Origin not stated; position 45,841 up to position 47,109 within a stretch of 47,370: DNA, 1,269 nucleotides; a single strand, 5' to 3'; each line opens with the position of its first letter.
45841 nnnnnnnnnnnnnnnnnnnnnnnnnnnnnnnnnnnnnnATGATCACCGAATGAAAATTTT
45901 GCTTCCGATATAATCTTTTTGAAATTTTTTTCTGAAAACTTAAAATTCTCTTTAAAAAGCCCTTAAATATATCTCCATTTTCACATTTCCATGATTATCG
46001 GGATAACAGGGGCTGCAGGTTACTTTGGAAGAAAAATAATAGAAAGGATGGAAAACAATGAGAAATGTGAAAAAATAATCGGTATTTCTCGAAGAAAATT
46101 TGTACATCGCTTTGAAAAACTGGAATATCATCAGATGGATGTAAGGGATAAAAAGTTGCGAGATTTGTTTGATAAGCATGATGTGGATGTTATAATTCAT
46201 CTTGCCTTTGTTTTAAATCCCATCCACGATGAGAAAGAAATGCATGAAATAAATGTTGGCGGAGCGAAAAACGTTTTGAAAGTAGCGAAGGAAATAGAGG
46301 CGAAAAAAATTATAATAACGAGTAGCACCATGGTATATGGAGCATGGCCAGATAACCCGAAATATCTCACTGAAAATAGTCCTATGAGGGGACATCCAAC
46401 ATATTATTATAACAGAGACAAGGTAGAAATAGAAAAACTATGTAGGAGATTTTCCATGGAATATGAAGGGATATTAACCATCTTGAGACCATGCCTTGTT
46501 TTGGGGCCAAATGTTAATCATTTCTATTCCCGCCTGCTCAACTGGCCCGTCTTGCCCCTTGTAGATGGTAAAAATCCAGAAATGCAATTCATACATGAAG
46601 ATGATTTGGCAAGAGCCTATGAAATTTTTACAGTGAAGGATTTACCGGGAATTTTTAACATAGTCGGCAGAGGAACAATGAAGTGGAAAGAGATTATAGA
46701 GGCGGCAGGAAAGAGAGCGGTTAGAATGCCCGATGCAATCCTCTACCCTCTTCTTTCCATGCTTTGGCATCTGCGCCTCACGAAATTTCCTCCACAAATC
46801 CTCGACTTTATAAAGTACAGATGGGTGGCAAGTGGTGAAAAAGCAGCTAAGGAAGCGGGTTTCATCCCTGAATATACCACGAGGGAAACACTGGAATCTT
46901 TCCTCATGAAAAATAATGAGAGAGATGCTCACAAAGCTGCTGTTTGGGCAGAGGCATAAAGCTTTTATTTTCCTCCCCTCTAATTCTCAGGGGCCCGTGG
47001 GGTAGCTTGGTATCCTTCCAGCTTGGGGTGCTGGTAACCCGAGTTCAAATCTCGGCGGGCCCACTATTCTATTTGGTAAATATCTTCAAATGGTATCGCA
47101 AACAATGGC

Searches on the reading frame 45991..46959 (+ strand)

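Call 10: search_protein_families(library=pfam, proteins=[window:45991-46959:+], max_evalue=0.001)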
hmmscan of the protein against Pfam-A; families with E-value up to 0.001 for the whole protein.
window:45991-46959:+ (322 aa): 7 families
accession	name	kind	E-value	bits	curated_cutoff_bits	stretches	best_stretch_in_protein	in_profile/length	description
PF01370.27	Epimerase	-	1.2e-32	113.7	20.9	1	5-224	3-239/240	NAD dependent epimerase/dehydratase family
PF16363.11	GDP_Man_Dehyd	-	4.6e-14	53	27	1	5-194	2-208/332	GDP-mannose 4,6 dehydratase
PF01073.25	3Beta_HSD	-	4.9e-13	49.2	22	1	5-180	2-191/280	3-beta hydroxysteroid dehydrogenase/isomerase family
PF07993.18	NAD_binding_4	-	2.2e-12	47.1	20.1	1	53-172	79-209/258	Male sterility protein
PF04321.23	RmlD_sub_bind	-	3.8e-10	39.8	27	1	3-184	3-165/287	RmlD substrate binding domain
PF02719.21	Polysacc_synt_2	-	1.1e-07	31.8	20.2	1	5-112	3-128/293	Polysaccharide biosynthesis protein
PF13460.12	NAD_binding_10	-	9.4e-07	29.3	27.2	1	7-167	1-143/184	NAD(P)H-binding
